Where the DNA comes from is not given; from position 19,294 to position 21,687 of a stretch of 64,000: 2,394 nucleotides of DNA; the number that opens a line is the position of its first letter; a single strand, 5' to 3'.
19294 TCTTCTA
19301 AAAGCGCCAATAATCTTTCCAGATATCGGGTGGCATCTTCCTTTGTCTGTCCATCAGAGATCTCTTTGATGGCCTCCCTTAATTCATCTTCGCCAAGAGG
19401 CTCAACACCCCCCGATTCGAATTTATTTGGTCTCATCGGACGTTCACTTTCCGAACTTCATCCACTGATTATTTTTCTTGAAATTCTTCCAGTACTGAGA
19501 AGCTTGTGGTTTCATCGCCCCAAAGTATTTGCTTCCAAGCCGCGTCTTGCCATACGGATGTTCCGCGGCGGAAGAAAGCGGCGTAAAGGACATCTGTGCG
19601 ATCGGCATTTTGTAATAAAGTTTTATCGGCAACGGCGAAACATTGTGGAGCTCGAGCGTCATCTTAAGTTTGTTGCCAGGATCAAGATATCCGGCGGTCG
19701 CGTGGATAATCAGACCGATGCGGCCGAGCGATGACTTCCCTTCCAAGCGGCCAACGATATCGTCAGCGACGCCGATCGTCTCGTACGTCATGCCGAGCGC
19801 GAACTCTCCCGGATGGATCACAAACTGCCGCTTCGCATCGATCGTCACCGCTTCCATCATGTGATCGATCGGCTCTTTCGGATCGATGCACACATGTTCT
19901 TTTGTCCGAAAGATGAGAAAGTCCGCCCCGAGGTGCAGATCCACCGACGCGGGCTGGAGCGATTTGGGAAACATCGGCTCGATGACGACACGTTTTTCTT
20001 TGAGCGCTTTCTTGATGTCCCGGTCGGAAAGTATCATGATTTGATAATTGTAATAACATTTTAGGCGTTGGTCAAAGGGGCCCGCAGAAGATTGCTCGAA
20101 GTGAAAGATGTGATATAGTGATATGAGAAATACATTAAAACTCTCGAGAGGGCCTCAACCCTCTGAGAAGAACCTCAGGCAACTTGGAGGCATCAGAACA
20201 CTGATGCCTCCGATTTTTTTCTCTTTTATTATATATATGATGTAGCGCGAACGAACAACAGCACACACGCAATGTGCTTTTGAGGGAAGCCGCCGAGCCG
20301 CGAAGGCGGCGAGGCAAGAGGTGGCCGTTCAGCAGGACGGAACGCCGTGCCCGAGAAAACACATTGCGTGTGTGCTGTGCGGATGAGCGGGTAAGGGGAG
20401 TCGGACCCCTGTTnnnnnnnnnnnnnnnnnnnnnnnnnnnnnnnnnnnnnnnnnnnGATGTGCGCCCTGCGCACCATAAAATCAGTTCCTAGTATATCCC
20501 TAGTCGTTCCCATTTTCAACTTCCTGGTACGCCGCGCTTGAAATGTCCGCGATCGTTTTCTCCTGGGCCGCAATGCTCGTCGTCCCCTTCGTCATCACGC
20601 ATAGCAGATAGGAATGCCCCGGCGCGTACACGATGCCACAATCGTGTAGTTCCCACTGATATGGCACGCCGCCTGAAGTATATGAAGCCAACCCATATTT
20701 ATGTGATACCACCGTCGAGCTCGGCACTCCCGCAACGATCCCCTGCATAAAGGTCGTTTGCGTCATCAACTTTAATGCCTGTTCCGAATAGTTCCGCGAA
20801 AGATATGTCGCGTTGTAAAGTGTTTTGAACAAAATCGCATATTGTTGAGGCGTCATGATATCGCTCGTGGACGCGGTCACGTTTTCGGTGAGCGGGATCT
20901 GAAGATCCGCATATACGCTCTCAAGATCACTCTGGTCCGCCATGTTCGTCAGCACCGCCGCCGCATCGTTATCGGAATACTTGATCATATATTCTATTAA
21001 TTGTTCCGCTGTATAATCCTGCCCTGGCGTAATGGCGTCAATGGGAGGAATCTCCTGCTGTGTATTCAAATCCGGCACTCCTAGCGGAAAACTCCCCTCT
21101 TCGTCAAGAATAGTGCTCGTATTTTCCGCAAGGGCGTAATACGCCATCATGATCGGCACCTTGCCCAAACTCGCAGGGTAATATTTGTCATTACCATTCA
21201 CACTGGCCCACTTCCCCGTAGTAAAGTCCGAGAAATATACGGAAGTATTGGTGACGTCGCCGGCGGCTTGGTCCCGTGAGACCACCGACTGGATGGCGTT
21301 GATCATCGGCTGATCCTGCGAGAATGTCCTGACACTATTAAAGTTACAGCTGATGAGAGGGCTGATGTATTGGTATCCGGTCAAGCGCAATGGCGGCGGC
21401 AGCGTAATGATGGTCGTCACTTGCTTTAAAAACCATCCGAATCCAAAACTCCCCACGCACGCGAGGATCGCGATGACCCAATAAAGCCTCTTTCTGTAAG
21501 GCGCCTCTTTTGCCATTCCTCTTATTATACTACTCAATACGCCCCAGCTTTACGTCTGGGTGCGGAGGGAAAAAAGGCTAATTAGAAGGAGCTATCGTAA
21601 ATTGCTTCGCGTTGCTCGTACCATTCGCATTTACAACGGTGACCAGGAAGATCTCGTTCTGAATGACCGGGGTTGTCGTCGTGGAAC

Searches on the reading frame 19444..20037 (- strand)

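Call 70: search_protein_families(library=pfam, proteins=[window:19444-20037:-], max_evalue=0.001)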
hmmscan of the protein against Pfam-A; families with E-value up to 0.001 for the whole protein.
window:19444-20037:- (197 aa): 2 families
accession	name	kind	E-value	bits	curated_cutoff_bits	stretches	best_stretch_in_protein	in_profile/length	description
PF22769.1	DCD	-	3.8e-42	144.4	27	1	2-152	1-151/153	dCTP deaminase-like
PF06559.16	DCD_N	-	3.2e-06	27.6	21.4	1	2-111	4-115/164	2'-deoxycytidine 5'-triphosphate deaminase (DCD) N-terminal domain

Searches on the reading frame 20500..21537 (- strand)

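Call 70: search_protein_families(library=pfam, proteins=[window:20500-21537:-], max_evalue=0.001)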
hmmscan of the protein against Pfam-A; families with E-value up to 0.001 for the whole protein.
window:20500-21537:- (345 aa): 1 family
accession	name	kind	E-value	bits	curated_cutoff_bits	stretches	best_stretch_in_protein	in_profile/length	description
PF13354.11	Beta-lactamase2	-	9.1e-34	117.1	22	1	99-316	1-214/214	Beta-lactamase enzyme family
